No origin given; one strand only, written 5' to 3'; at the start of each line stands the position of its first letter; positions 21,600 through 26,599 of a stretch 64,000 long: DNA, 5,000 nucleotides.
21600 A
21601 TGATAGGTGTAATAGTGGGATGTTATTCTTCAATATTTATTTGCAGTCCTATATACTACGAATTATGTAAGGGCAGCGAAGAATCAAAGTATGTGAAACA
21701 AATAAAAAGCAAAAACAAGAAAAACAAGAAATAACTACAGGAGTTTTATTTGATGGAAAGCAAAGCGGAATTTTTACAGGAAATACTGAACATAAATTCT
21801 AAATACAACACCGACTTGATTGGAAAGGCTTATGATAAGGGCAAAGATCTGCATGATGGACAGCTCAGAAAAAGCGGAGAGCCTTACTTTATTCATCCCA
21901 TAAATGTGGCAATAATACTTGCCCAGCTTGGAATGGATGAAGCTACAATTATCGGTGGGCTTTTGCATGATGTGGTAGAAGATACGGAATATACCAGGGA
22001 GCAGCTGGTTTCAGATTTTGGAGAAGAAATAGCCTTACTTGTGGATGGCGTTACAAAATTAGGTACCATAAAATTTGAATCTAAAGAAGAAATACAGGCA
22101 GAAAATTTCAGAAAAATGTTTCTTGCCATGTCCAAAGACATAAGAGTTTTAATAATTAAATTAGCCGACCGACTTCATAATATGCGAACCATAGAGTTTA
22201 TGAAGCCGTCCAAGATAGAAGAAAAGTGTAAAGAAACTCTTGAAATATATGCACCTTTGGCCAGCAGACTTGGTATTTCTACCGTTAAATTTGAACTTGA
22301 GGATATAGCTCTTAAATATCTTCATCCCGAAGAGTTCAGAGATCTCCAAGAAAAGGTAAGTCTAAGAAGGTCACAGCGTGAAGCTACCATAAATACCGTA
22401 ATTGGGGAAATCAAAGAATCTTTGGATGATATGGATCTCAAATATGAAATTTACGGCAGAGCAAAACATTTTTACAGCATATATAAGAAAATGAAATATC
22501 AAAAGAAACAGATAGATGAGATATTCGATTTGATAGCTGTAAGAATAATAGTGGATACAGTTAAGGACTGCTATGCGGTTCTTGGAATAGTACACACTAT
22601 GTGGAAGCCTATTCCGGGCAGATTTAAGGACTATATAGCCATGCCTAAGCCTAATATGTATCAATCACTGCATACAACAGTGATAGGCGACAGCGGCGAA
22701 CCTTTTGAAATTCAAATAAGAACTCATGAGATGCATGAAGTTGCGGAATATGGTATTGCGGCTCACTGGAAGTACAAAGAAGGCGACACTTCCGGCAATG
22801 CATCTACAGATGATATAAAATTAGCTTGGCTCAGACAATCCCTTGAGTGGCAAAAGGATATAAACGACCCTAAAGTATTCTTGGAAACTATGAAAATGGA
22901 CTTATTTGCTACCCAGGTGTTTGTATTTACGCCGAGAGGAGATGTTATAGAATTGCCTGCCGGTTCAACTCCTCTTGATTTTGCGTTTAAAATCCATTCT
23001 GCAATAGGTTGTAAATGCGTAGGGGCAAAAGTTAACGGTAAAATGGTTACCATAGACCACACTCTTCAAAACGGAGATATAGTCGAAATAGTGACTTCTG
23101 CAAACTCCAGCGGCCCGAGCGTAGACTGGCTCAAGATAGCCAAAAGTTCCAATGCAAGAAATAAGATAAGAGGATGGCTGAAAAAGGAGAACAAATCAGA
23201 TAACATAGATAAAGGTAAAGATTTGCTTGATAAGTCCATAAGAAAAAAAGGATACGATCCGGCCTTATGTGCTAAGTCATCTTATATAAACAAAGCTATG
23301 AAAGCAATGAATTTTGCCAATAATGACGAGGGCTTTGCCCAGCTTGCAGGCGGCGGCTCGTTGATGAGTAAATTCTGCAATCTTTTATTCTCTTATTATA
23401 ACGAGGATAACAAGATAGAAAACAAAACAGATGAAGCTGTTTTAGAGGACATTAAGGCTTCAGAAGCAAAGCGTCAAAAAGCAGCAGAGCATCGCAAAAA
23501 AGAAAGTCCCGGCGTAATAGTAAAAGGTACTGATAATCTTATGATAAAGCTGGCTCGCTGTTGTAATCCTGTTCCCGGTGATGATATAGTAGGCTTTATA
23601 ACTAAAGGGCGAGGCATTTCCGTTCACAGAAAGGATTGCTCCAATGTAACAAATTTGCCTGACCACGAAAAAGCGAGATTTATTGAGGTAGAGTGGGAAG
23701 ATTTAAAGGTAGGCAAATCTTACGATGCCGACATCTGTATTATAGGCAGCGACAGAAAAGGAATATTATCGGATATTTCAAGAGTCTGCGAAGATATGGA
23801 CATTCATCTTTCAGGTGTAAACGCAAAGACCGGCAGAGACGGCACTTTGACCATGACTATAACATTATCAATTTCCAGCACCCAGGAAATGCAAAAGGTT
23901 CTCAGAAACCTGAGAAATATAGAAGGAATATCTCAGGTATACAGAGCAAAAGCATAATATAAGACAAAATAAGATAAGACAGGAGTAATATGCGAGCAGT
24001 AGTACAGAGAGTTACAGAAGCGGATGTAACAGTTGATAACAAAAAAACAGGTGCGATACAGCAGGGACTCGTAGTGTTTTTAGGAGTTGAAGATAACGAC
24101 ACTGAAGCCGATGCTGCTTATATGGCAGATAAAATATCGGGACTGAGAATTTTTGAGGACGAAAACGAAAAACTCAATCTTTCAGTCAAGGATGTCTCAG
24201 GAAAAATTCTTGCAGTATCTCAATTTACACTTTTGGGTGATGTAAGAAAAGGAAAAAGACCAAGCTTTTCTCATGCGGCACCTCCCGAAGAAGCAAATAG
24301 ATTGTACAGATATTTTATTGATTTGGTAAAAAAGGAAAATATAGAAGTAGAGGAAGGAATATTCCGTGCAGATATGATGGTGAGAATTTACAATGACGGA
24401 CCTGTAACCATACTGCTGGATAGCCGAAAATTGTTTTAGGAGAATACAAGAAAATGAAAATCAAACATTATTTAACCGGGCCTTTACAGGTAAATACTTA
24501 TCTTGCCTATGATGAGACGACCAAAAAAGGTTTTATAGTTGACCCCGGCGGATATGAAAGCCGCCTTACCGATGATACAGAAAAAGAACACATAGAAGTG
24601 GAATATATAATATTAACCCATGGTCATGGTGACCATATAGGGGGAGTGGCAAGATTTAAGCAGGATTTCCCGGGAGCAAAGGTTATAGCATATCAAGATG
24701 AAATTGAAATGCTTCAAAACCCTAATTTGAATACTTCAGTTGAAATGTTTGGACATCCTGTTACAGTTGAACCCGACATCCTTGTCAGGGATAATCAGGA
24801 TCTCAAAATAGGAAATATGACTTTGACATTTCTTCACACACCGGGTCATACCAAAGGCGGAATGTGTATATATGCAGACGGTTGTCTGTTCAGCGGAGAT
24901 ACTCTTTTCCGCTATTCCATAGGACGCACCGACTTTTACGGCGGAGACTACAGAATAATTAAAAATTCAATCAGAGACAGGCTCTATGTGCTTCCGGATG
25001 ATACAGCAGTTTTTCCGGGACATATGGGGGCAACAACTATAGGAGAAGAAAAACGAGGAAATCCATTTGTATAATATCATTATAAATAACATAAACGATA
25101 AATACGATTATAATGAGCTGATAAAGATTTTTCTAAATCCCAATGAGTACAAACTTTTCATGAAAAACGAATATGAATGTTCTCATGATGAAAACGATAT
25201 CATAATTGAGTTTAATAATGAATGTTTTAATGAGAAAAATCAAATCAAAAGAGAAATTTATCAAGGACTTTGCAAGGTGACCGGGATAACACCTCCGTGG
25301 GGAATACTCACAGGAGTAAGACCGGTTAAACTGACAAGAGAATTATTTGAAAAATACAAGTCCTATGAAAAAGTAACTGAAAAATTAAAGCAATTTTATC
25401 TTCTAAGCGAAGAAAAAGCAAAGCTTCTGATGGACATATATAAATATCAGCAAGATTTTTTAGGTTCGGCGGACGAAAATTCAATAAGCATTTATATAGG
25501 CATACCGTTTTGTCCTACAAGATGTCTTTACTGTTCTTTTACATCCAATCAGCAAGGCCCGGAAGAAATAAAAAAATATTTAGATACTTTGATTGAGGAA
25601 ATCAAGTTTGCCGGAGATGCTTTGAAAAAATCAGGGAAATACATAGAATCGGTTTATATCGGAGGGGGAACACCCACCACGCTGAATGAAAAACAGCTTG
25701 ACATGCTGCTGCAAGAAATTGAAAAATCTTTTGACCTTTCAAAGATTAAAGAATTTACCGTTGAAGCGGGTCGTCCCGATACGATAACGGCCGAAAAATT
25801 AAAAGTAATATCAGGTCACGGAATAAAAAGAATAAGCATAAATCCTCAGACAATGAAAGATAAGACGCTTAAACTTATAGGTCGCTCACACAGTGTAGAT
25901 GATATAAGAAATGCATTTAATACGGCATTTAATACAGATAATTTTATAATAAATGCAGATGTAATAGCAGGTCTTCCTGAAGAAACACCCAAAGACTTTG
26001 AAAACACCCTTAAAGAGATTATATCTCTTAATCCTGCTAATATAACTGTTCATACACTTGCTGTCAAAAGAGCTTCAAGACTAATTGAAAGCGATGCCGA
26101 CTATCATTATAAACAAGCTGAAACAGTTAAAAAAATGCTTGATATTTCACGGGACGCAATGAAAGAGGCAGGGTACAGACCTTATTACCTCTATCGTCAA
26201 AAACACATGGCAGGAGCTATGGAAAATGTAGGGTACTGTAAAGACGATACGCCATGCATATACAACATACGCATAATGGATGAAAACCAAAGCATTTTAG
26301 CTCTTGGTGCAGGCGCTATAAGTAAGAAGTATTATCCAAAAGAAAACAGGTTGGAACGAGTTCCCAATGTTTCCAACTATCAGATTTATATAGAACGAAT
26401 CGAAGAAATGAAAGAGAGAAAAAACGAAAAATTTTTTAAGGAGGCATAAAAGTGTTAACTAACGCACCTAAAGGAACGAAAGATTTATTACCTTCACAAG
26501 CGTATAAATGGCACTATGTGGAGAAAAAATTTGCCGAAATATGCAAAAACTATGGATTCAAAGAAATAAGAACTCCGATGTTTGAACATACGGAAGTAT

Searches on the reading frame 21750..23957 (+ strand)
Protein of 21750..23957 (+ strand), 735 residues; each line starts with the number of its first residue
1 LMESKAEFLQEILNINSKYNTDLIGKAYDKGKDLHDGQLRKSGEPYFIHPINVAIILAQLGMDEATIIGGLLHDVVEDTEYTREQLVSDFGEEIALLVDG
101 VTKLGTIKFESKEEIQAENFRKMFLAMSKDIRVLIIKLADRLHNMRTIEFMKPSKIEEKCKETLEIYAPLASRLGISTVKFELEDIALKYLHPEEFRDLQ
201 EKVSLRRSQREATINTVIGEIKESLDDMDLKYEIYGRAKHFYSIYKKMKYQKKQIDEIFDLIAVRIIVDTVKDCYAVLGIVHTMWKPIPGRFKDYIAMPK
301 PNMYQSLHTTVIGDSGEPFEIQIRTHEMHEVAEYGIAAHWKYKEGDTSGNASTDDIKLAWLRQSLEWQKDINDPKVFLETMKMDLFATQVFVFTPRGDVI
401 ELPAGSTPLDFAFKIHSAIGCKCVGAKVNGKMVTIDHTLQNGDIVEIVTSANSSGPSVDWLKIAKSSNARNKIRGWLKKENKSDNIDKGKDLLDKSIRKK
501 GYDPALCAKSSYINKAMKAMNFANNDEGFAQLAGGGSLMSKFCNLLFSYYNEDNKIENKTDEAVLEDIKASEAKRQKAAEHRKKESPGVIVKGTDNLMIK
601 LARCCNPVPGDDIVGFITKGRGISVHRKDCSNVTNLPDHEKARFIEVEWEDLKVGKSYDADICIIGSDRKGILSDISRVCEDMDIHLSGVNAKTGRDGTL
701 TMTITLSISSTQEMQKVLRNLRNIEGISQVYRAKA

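Call 43: search_protein_families(library=ncbifam, proteins=[window:21750-23957:+], max_evalue=1e-10)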
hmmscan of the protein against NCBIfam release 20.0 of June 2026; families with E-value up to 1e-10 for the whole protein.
window:21750-23957:+ (735 aa): 3 families
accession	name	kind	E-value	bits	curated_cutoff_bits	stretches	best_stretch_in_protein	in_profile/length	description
TIGR00691.1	spoT_relA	subfamily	8.1e-245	814.3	499.2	1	27-732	1-687/687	RelA/SpoT family protein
NF008303.0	PRK11092.1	equivalog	1.8e-187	624.7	947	1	19-734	18-701/702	bifunctional GTP diphosphokinase/guanosine-3',5'-bis pyrophosphate 3'-pyrophosphohydrolase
NF008124.0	PRK10872.1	equivalog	4.1e-175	584.4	728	1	44-730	53-738/744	GTP diphosphokinase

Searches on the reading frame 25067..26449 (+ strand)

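Call 43: search_protein_families(library=ncbifam, proteins=[window:25067-26449:+], max_evalue=1e-10)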
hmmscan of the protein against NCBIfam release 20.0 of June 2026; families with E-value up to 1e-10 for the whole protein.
window:25067-26449:+ (460 aa): 20 families
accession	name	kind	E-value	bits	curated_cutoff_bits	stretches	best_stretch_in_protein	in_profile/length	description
TIGR03994.1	rSAM_HemZ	equivalog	3.9e-160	533.4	321.4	1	57-454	1-399/401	coproporphyrinogen dehydrogenase HemZ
NF006060.0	PRK08207.1-3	equivalog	4.4e-134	447.8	653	1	4-454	5-470/477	coproporphyrinogen III oxidase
NF006063.0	PRK08207.2-1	equivalog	2.2e-123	412.6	1074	1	57-459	110-516/518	coproporphyrinogen III oxidase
NF006064.0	PRK08207.2-2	equivalog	2.1e-120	402.9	504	1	15-457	14-460/465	coproporphyrinogen III oxidase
NF006061.0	PRK08207.1-4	equivalog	5.8e-114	381.6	702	1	53-454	85-491/501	coproporphyrinogen III oxidase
NF006066.0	PRK08207.2-5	equivalog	1.5e-104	350.5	1117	1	57-454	106-505/518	coproporphyrinogen III oxidase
NF006065.0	PRK08207.2-4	equivalog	4.8e-99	332.5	922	1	26-447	57-481/484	coproporphyrinogen III oxidase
NF006062.0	PRK08207.1-5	equivalog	4.2e-98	329.3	1007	1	5-453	6-468/476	coproporphyrinogen III oxidase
NF006059.0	PRK08207.1-1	equivalog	9.1e-90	301.7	1012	1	67-442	97-477/496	coproporphyrinogen III oxidase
TIGR00539.1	hemN_rel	equivalog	1.6e-48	165.6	205.4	1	141-420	2-263/361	radical SAM family heme chaperone HemW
NF006067.1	PRK08208.1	equivalog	6.3e-46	157.2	380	1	130-382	26-274/427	STM4012 family radical SAM protein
TIGR04107.1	rSAM_HutW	equivalog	3.8e-44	151.2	400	1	135-417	35-307/419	heme anaerobic degradation radical SAM methyltransferase ChuW/HutW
TIGR00538.1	hemN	equivalog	1.1e-35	123.3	324.95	1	127-370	36-280/454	oxygen-independent coproporphyrinogen III oxidase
NF005133.0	PRK06582.1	equivalog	1.2e-33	116.7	597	1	137-420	9-277/390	coproporphyrinogen III oxidase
NF004567.0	PRK05904.1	equivalog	2.1e-32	112.7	355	1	141-348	8-209/353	coproporphyrinogen III oxidase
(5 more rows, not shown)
